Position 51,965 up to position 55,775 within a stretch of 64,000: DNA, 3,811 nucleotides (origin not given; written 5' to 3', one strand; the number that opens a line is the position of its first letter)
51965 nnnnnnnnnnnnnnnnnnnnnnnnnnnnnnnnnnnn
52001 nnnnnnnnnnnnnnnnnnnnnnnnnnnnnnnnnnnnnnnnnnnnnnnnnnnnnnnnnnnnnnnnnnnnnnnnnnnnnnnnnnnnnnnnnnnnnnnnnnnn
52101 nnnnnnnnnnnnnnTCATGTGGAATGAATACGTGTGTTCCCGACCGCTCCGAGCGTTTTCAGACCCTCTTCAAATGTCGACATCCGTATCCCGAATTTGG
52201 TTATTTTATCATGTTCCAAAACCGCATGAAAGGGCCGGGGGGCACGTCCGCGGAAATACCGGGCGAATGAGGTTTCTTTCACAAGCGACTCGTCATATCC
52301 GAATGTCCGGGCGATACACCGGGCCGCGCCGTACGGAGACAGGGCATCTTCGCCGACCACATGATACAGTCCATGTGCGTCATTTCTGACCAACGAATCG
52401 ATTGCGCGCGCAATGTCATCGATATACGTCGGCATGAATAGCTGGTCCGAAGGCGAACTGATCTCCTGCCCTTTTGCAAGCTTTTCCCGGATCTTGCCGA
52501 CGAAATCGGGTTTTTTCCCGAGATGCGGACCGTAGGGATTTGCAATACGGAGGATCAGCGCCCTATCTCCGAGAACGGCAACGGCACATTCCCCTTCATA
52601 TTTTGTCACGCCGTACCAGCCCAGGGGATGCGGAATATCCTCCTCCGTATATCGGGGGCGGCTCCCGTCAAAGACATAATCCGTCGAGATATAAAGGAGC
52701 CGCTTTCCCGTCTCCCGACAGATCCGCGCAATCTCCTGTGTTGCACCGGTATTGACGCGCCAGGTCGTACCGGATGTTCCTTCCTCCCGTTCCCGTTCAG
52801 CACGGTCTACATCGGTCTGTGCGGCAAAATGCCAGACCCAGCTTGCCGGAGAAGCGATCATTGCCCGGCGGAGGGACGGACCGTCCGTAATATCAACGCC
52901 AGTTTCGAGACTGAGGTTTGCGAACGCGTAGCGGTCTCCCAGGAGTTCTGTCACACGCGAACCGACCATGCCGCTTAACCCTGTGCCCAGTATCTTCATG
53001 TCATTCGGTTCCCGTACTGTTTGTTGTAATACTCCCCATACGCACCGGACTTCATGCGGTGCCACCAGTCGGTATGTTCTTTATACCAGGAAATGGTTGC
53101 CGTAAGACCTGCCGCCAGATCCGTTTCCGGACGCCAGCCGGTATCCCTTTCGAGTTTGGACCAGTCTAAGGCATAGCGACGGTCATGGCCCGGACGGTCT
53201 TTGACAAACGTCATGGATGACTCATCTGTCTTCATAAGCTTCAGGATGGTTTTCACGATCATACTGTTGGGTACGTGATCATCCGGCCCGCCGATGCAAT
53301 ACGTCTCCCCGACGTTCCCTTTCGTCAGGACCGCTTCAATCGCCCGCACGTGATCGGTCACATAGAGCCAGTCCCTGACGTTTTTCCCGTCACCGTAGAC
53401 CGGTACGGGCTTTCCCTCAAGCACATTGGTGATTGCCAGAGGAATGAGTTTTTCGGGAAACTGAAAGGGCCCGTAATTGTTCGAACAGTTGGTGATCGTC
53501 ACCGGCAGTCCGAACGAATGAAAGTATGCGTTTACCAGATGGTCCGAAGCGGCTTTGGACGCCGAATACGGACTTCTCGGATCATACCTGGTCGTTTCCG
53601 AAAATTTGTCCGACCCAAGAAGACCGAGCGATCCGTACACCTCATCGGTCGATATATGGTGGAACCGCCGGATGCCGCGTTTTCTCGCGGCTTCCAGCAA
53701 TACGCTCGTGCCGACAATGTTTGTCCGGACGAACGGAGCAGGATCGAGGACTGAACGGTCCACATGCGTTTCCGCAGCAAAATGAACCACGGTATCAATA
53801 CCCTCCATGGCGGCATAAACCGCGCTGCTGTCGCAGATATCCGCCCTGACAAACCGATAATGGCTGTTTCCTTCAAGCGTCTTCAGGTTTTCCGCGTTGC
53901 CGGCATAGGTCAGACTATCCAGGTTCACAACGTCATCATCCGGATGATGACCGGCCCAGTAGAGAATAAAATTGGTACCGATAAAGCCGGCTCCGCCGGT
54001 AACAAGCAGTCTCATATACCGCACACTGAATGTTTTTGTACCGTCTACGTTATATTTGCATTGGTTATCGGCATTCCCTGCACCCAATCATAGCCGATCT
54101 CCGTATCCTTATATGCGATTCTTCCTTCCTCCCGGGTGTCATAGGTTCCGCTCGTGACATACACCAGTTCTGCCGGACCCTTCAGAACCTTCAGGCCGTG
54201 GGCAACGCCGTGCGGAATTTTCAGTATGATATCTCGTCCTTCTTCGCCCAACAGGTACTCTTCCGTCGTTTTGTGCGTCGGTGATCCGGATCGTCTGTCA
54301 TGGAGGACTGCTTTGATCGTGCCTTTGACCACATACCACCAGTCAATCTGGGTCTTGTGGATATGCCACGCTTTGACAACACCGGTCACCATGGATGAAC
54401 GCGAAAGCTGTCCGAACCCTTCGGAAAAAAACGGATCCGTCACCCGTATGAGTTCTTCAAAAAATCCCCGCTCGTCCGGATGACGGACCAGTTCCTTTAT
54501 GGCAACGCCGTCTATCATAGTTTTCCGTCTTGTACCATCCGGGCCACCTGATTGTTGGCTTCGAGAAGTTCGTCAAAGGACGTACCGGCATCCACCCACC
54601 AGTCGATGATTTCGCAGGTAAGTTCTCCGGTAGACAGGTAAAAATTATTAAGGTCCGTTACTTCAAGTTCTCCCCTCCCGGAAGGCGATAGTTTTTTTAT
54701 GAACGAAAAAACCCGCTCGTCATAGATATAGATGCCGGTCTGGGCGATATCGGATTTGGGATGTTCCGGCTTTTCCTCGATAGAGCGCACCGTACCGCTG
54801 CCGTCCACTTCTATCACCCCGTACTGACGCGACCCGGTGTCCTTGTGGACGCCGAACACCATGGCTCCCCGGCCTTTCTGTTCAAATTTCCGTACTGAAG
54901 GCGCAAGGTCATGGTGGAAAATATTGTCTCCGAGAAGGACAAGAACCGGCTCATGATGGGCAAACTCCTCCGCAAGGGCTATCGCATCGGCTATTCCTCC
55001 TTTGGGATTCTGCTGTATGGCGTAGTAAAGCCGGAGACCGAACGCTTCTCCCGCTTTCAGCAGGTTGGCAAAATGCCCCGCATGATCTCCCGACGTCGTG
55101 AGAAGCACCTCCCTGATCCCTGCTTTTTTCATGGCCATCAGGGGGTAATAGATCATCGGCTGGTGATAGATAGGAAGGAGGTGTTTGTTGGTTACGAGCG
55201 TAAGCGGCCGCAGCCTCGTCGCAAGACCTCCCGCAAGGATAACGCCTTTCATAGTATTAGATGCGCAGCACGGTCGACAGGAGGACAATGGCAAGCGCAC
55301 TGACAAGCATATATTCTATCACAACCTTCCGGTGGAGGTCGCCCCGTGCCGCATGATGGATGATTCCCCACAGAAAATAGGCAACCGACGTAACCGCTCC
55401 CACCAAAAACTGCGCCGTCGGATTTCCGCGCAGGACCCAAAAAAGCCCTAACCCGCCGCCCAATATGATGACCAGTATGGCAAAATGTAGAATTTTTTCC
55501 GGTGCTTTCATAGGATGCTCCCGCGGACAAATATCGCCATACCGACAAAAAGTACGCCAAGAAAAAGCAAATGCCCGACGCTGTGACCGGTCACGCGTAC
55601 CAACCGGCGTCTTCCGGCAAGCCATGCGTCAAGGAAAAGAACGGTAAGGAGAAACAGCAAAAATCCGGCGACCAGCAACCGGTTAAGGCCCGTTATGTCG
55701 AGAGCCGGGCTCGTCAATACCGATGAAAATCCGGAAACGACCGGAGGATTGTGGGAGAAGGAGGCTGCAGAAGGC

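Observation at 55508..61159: Two membrane-tethered proteins with Pro/Thr-rich linkers flank the glycosylation locus and are candidate glycosylation substrates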

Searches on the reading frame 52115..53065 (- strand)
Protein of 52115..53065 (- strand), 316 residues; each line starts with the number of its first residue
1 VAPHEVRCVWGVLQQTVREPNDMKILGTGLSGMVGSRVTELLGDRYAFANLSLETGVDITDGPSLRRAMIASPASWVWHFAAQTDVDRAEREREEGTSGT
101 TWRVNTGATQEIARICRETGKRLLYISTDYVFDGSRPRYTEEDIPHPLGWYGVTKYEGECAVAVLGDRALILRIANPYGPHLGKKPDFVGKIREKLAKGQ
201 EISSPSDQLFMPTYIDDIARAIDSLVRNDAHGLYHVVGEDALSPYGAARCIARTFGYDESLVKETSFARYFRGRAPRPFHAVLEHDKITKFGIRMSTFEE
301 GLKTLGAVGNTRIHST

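Call 5: search_protein_families(library=pfam, proteins=[window:52115-53065:-], max_evalue=0.001)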
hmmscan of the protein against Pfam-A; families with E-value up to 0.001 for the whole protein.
window:52115-53065:- (316 aa): 4 families
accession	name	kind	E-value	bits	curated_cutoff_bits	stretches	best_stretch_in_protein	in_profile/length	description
PF04321.23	RmlD_sub_bind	-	1.2e-58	198.9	27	1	23-304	1-280/287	RmlD substrate binding domain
PF01370.27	Epimerase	-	3e-19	69.8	20.9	1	28-229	4-228/240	NAD dependent epimerase/dehydratase family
PF16363.11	GDP_Man_Dehyd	-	1.3e-07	31.9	27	1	56-185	58-191/332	GDP-mannose 4,6 dehydratase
PF07993.18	NAD_binding_4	-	0.00046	19.9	20.1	0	70-142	85-150/258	Male sterility protein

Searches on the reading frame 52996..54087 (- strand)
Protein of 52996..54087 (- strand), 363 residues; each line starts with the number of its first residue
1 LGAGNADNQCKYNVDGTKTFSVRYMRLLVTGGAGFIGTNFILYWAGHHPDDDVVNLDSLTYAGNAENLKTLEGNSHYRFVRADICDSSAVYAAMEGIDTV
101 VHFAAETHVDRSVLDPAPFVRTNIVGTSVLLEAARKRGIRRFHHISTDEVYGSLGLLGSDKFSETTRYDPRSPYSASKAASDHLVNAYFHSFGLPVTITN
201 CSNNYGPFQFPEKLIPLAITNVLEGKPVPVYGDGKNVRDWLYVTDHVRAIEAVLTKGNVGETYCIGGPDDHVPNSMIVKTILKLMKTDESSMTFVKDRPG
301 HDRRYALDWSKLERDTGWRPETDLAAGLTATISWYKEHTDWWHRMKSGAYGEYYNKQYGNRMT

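Call 5: search_protein_families(library=pfam, proteins=[window:52996-54087:-], max_evalue=0.001)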
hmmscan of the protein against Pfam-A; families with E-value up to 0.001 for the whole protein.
window:52996-54087:- (363 aa): 7 families
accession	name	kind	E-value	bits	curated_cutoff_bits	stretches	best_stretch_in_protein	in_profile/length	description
PF16363.11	GDP_Man_Dehyd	-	2.1e-78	264.5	27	1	28-329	1-330/332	GDP-mannose 4,6 dehydratase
PF01370.27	Epimerase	-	3.5e-68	230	20.9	1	28-266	2-240/240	NAD dependent epimerase/dehydratase family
PF01073.25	3Beta_HSD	-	3.9e-18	65.9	22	1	28-245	1-220/280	3-beta hydroxysteroid dehydrogenase/isomerase family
PF02719.21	Polysacc_synt_2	-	1.8e-15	57.4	20.2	1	27-162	1-143/293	Polysaccharide biosynthesis protein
PF07993.18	NAD_binding_4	-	2.3e-12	47.1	20.1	1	91-203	83-206/258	Male sterility protein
PF04321.23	RmlD_sub_bind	-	3.5e-12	46.4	27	1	25-189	1-140/287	RmlD substrate binding domain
PF13460.12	NAD_binding_10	-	3.2e-08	34.1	27.2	1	63-186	27-132/184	NAD(P)H-binding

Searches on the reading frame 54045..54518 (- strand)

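Call 5: search_protein_families(library=pfam, proteins=[window:54045-54518:-], max_evalue=0.001)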
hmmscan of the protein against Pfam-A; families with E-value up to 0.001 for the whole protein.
window:54045-54518:- (157 aa): 3 families
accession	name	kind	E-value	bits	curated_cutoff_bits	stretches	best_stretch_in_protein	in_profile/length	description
PF00908.23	dTDP_sugar_isom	-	3.6e-22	79.3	27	1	2-149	4-153/168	dTDP-4-dehydrorhamnose 3,5-epimerase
PF14667.12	Polysacc_synt_C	-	1.3e-06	28.9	28.7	1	13-110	1-86/111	Polysaccharide biosynthesis C-terminal domain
PF07883.17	Cupin_2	-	0.00055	20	27.2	0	48-74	10-35/70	Cupin domain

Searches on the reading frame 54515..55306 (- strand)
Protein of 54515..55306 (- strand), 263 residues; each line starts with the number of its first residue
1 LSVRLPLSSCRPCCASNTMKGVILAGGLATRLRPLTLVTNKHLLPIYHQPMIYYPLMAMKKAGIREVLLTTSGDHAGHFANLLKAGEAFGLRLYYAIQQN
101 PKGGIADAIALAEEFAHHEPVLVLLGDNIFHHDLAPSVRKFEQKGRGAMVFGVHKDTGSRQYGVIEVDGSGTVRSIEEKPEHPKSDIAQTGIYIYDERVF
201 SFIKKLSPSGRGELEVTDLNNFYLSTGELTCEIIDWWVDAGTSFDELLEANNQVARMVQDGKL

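Call 4: search_protein_families(library=pfam, proteins=[window:54515-55306:-], max_evalue=0.01)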
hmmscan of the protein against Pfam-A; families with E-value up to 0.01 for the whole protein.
window:54515-55306:- (263 aa): 2 families
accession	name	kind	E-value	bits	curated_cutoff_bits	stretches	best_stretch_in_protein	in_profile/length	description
PF00483.29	NTP_transferase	-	3.9e-57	194.1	21.2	1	20-255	1-243/245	Nucleotidyl transferase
PF12804.13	NTP_transf_3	-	1.5e-11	45.2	27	1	21-150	1-120/160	MobA-like NTP transferase domain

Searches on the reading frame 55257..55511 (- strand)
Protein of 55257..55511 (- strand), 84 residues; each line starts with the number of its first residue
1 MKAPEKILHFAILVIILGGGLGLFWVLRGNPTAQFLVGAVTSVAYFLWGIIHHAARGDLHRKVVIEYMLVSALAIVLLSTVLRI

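Call 19: search_protein_families(library=ncbifam, proteins=[window:55257-55511:-], max_evalue=0.01)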
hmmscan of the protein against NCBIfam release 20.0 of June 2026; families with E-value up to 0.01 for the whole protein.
window:55257-55511:- (84 aa): 0 families

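Call 38: search_protein_families(library=pfam, proteins=[window:55260-55511:-], max_evalue=10)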
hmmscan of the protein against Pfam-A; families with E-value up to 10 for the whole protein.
seq(84 aa): 2 families
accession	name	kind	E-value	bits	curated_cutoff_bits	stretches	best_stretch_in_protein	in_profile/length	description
PF18900.5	DUF5656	-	7e-05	22.7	23.3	1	24-80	189-241/242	Protein of unknown function (DUF5656)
PF24214.1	Phage_H_T_join_2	-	0.28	11.5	23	1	16-72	104-159/170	Putative phage head-tail joining protein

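Call 60: find_homologous_proteins(query=window:55257-55511:-, max_evalue=0.001)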
Query window:55257-55511:- (84 aa): 5 proteins with E <= 0.001 among 6 candidates.
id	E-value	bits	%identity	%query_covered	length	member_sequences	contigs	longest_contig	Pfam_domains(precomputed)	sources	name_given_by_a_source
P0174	1.5e-45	171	100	100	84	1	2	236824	PF18900.7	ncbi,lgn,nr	ncbi:hypothetical protein M1555_00615 [Patescibacteria group bacterium]|nr:hypothetical protein [Pat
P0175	4.1e-21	93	64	90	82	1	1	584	PF18900.7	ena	-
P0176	4.0e-20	90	59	94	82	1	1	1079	PF18900.7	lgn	-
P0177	1.0e-19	88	59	93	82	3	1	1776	PF18900.7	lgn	-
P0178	2.9e-15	74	59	82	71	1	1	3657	PF18900.7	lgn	-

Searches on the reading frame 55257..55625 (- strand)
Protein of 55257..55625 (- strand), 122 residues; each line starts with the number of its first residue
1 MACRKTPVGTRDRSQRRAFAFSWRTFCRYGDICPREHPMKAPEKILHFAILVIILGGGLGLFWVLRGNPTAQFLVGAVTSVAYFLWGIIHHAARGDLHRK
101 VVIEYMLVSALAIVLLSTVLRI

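Call 4: search_protein_families(library=pfam, proteins=[window:55257-55625:-], max_evalue=0.01)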
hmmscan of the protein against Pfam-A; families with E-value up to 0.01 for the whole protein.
window:55257-55625:- (122 aa): 1 family
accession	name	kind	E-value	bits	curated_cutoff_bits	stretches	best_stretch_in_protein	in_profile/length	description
PF18900.5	DUF5656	-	6.6e-05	22.8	23.3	1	61-118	183-241/242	Protein of unknown function (DUF5656)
